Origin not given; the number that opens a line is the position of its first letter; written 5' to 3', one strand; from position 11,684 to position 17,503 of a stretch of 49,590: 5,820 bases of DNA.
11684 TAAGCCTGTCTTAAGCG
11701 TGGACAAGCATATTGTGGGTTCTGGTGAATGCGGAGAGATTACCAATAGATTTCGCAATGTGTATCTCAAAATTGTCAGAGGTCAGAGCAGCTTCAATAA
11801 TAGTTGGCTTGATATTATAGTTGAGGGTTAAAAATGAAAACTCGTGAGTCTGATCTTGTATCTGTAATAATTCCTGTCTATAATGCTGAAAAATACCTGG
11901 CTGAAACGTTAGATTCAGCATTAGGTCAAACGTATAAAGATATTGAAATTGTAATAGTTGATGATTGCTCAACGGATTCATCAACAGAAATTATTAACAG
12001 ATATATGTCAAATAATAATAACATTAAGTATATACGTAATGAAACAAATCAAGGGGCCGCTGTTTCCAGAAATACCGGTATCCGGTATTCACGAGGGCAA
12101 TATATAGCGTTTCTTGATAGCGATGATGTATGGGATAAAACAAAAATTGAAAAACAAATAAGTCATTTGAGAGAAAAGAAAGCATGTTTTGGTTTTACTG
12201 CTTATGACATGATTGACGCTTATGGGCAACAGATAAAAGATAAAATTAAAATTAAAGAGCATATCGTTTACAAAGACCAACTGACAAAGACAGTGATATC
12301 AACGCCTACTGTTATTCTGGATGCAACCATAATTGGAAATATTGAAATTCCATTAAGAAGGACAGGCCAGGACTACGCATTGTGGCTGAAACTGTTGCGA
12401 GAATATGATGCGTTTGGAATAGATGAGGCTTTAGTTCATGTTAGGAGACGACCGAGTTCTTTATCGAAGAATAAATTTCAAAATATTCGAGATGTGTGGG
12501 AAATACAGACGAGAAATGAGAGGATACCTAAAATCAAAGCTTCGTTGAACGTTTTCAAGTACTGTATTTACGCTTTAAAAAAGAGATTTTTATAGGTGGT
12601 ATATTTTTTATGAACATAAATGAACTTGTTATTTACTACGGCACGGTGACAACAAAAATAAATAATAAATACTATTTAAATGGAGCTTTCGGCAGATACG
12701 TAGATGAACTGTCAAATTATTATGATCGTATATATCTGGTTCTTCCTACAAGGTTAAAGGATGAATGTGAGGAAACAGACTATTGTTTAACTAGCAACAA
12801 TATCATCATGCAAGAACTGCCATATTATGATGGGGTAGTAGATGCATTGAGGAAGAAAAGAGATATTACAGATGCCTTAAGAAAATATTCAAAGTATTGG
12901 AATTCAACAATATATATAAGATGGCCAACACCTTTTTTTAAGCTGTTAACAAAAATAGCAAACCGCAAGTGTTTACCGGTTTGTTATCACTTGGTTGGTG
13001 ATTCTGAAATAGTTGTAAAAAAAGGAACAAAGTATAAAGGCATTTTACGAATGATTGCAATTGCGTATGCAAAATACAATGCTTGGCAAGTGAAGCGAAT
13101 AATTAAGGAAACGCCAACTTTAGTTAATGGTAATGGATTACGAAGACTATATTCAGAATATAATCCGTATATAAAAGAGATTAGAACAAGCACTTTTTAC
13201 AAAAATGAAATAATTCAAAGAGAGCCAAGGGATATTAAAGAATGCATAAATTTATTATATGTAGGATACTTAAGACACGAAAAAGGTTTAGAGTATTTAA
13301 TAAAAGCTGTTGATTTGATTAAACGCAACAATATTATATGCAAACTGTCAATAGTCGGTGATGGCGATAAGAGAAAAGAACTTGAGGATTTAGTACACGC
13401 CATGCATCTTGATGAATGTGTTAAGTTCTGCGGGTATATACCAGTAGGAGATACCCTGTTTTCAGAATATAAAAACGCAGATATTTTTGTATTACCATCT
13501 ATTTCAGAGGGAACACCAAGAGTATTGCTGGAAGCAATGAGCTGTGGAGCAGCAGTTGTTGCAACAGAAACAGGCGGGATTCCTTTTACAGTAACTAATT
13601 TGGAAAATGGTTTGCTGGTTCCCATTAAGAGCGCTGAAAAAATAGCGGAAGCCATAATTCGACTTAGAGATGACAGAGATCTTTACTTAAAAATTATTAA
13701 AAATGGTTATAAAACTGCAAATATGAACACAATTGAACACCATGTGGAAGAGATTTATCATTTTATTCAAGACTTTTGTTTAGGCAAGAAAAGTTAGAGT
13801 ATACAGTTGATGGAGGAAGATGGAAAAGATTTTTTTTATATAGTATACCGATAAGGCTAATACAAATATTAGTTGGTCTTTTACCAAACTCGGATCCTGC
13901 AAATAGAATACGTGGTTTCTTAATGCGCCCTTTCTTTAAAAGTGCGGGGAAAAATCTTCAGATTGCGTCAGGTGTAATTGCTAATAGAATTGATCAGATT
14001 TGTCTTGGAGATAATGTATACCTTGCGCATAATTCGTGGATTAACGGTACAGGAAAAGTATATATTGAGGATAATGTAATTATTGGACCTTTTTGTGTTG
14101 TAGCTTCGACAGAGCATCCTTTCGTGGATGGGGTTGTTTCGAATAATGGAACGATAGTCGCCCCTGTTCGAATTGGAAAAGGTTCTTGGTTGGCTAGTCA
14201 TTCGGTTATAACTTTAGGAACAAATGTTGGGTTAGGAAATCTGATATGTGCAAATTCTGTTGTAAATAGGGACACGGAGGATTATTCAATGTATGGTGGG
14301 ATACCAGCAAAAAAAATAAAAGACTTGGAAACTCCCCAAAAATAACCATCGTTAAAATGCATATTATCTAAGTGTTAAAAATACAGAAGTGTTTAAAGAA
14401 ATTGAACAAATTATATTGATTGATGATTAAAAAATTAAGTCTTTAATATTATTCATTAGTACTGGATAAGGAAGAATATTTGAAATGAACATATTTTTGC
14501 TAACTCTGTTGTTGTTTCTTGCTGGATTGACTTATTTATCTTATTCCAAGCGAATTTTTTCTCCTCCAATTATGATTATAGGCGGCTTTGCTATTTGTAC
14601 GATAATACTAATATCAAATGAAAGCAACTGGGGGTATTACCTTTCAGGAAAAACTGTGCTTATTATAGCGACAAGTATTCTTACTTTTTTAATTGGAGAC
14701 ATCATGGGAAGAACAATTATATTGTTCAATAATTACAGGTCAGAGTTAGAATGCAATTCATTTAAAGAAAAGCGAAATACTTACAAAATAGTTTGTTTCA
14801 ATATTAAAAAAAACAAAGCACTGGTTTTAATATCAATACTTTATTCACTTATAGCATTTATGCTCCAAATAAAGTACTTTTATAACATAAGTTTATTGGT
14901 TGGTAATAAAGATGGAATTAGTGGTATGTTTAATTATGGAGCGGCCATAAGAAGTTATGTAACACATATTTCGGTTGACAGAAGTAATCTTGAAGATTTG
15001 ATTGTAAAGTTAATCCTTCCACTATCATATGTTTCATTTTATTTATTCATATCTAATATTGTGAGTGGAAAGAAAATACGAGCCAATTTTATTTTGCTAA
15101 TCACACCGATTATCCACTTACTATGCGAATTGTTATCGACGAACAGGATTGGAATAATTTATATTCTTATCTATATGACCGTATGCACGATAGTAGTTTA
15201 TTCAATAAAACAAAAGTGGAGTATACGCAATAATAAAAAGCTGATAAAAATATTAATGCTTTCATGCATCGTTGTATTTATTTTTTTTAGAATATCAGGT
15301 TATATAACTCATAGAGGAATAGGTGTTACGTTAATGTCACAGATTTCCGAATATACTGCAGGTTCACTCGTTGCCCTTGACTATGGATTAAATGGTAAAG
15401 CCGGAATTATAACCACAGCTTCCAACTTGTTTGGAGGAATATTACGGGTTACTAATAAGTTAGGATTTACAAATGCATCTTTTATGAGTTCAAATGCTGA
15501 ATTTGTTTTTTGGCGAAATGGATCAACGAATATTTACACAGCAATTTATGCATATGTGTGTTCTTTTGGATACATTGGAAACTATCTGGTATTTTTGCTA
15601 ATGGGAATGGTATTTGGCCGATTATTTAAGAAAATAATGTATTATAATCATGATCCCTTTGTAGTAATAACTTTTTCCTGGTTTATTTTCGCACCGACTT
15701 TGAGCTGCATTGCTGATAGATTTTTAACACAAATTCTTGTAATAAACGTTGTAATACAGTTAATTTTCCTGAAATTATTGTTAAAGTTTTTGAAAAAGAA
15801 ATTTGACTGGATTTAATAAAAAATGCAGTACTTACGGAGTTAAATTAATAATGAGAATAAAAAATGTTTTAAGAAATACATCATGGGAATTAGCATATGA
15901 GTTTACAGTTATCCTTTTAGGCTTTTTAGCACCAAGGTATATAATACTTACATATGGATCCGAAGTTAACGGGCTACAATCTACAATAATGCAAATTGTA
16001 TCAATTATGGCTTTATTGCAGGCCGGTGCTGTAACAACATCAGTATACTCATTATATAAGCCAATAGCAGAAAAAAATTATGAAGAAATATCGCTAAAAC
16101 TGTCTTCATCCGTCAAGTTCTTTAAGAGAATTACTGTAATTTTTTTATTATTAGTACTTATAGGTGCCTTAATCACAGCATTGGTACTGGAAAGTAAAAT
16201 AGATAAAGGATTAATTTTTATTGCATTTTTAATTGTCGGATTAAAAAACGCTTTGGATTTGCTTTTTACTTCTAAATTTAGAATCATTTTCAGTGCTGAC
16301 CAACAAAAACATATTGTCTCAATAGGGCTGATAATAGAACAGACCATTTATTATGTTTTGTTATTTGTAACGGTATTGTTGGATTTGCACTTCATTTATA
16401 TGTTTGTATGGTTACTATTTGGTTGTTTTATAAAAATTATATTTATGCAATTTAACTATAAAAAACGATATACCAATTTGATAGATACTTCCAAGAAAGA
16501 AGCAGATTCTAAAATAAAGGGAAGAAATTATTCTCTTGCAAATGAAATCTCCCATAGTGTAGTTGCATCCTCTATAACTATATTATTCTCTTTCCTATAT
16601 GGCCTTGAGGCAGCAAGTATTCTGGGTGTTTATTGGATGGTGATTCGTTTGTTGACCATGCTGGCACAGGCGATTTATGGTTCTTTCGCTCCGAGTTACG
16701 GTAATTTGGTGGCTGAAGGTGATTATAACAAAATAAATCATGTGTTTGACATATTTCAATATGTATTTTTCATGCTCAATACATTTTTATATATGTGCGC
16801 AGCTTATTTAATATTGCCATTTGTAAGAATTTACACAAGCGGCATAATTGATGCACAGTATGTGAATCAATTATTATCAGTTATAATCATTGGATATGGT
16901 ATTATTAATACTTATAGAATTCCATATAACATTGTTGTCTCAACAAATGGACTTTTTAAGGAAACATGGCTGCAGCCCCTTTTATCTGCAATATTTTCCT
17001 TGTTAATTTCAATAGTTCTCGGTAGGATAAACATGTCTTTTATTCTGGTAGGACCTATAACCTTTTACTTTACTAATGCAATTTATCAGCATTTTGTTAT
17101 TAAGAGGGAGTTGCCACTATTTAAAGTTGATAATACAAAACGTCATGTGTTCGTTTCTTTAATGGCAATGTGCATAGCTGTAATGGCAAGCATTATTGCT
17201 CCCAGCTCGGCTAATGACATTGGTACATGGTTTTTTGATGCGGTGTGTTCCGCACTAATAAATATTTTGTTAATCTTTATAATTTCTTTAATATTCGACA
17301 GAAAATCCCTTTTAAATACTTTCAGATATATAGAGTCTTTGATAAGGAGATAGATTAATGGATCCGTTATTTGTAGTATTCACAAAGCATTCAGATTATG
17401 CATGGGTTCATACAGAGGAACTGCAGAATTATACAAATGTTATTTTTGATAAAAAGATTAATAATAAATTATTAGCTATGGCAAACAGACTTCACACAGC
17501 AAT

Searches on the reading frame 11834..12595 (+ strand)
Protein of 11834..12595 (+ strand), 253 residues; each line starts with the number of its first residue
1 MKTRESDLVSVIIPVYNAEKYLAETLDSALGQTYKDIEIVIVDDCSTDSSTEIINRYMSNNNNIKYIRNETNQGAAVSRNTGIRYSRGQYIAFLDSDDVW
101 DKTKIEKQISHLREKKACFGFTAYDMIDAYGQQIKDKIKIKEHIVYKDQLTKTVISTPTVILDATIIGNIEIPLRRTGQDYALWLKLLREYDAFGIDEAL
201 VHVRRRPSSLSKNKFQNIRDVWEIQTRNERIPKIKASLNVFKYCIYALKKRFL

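Call 3: search_protein_families(library=pfam, proteins=[window:11834-12595:+])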
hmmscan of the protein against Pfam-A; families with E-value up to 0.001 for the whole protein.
window:11834-12595:+ (253 aa): 3 families
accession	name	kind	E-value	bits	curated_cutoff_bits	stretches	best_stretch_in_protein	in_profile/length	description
PF00535.33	Glycos_transf_2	-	1.7e-42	145.6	23.3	1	10-131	1-125/168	Glycosyl transferase family 2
PF10111.15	Glyco_tranf_2_2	-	1.4e-16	61.2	27.3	1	10-137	1-137/276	Glycosyltransferase like family 2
PF13641.12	Glyco_tranf_2_3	-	7.6e-12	46.2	27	1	9-120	3-120/230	Glycosyltransferase like family 2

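Call 71: search_protein_families(library=ncbifam, proteins=[window:11834-12595:+], max_evalue=1e-20)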
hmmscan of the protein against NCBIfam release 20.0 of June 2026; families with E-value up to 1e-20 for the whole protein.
window:11834-12595:+ (253 aa): 5 families
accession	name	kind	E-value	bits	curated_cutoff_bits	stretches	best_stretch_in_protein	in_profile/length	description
NF047683.1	TeichurnBiosyTuaG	equivalog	5.3e-71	239.2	400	1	4-252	3-252/252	teichuronic acid biosynthesis protein TuaG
NF053739.1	GlytfEpsEBac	equivalog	4.5e-30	104.5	450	1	9-224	3-223/265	glycosyltransferase EpsE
NF007482.0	PRK10073.1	equivalog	4.3e-29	101.6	423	1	5-153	4-144/334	glycosyltransferase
TIGR03937.1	PgaC_IcaA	equivalog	2.7e-22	79.3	422.3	1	2-116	40-154/407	poly-beta-1,6-N-acetyl-D-glucosamine synthase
NF050050.1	ProtGlycPglI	equivalog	3.3e-21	76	500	1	8-221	3-219/306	GalNAc(5)-diNAcBac-PP-undecaprenol beta-1,3-glucosyltransferase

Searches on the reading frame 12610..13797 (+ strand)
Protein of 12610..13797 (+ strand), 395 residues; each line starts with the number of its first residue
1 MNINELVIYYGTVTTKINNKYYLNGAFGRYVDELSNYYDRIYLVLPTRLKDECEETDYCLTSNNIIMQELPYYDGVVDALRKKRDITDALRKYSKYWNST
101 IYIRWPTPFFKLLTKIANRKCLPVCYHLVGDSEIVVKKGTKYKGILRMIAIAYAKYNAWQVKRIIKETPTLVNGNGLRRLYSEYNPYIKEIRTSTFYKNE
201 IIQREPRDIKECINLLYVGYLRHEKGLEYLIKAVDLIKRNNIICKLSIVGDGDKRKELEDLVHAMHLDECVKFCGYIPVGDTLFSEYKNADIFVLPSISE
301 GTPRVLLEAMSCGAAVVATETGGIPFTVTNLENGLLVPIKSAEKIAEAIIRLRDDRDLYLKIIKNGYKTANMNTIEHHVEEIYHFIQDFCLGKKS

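Call 3: search_protein_families(library=pfam, proteins=[window:12610-13797:+])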
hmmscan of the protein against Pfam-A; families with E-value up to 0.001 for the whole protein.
window:12610-13797:+ (395 aa): 4 families
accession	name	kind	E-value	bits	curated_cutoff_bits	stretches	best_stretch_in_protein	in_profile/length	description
PF00534.26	Glycos_transf_1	-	5.9e-42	143.5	26.4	1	213-368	16-171/172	Glycosyl transferases group 1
PF13692.12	Glyco_trans_1_4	-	7.4e-38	130.4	27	1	214-355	3-142/142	Glycosyl transferases group 1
PF20706.3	GT4-conflict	-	5.3e-05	22.8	26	1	209-324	194-316/385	Family 4 Glycosyltransferase in conflict systems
PF13524.12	Glyco_trans_1_2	-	0.00055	20.3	25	1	282-382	39-142/144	Glycosyl transferase-like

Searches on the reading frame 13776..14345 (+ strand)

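Call 3: search_protein_families(library=pfam, proteins=[window:13776-14345:+])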
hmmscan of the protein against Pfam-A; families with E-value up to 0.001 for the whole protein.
window:13776-14345:+ (189 aa): 1 family
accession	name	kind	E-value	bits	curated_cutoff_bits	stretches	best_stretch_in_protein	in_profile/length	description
PF00132.30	Hexapep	-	1.8e-06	27.8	27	0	94-110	19-35/36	Bacterial transferase hexapeptide (six repeats)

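Call 5: search_protein_families(library=ncbifam, proteins=[window:13776-14345:+], max_evalue=0.01)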
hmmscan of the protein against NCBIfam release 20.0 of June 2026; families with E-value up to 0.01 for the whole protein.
window:13776-14345:+ (189 aa): 30 families (the best 25 are shown)
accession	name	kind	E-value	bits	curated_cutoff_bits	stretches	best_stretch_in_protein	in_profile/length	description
NF007797.0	PRK10502.1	subfamily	1.3e-18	67.3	192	1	39-183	37-178/183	WcaF family extracellular polysaccharide biosynthesis acetyltransferase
NF007076.0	PRK09527.1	equivalog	1.7e-16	60.2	347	1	46-186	47-187/203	galactoside O-acetyltransferase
NF007499.0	PRK10092.1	equivalog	2.3e-11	43.8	314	1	74-184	73-183/183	maltose O-acetyltransferase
TIGR04008.1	WcaF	equivalog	3e-10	40.3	326.3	1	43-183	40-177/180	colanic acid biosynthesis acetyltransferase WcaF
NF038307.1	EPS_acetyl_HpsU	equivalog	1.2e-09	38.1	305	1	39-179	36-173/178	hormogonium polysaccharide biosynthesis acetyltransferase HpsU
TIGR03570.1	NeuD_NnaD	subfamily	1.5e-09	37.8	160.8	1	73-179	98-202/202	NeuD/PglB/VioB family sugar acetyltransferase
TIGR03532.1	DapD_Ac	equivalog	1.9e-09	37.5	231.75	1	74-186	98-216/231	2,3,4,5-tetrahydropyridine-2,6-dicarboxylate N-acetyltransferase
TIGR03308.1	phn_thr-fam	hypoth_equivalog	2.3e-09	37.4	201.65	1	130-183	108-161/204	phosphonate metabolim protein, transferase hexapeptide repeat family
NF000311.1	Vat_ABCDEFH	equivalog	2.5e-09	37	300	1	131-183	111-163/201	Vat family streptogramin A O-acetyltransferase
NF007240.0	PRK09677.1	equivalog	3.1e-09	36.6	243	1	73-185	64-185/192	putative lipopolysaccharide biosynthesis O-acetyl transferase WbbJ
NF000490.1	chloram_CatB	equivalog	6.6e-09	35.4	350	1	132-183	112-163/210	type B chloramphenicol O-acetyltransferase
NF033468.1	stregram_VatI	exception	1.5e-08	34.7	415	1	132-183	114-165/208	streptogramin A O-acetyltransferase Vat(I)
NF000147.1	stregram_VatF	exception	1.8e-07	30.9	400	1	132-183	122-173/221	streptogramin A O-acetyltransferase Vat(F)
NF003657.0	PRK05289.1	equivalog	4.4e-07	29.3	226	1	126-172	29-75/264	acyl-ACP--UDP-N-acetylglucosamine O-acyltransferase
NF000111.1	stregram_VatD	exception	5.7e-07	29.5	400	1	131-183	114-166/209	streptogramin A O-acetyltransferase Vat(D)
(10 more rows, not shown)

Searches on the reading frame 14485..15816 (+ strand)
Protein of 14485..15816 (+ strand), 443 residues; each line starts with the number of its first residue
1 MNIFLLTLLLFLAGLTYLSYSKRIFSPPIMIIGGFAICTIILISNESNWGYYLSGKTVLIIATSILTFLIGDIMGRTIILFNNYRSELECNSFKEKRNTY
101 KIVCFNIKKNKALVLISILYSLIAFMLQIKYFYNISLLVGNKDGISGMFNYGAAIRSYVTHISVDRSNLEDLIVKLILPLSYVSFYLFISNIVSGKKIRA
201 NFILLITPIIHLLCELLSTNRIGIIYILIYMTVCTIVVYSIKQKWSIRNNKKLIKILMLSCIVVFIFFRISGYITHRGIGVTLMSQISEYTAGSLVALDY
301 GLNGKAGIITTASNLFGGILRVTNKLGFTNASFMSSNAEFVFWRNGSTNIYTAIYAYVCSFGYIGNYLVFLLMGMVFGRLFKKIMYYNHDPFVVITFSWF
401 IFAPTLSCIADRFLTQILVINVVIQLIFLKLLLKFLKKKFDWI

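Call 3: search_protein_families(library=pfam, proteins=[window:14485-15816:+])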
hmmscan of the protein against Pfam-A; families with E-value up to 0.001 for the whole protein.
window:14485-15816:+ (443 aa): 0 families

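Call 5: search_protein_families(library=ncbifam, proteins=[window:14485-15816:+], max_evalue=0.01)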
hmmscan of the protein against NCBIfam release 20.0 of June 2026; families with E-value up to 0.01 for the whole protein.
window:14485-15816:+ (443 aa): 1 family
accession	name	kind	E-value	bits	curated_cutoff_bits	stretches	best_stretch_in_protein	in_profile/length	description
TIGR04370.1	glyco_rpt_poly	subfamily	5.8e-27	94.7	40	1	19-428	3-395/396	oligosaccharide repeat unit polymerase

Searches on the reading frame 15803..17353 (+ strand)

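Call 3: search_protein_families(library=pfam, proteins=[window:15803-17353:+])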
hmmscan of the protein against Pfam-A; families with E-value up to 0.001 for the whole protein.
window:15803-17353:+ (516 aa): 0 families

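Call 5: search_protein_families(library=ncbifam, proteins=[window:15803-17353:+], max_evalue=0.01)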
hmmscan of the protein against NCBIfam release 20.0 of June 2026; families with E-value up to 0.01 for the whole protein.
window:15803-17353:+ (516 aa): 0 families

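Call 35: search_protein_families(library=pfam, proteins=[window:15803-17353:+], max_evalue=5)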
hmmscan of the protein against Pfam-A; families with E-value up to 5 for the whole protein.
window:15803-17353:+ (516 aa): 1 family
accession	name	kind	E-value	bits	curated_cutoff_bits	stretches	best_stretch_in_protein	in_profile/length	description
PF12428.13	DUF3675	-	0.064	14.2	24.3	1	87-142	46-100/119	Protein of unknown function (DUF3675)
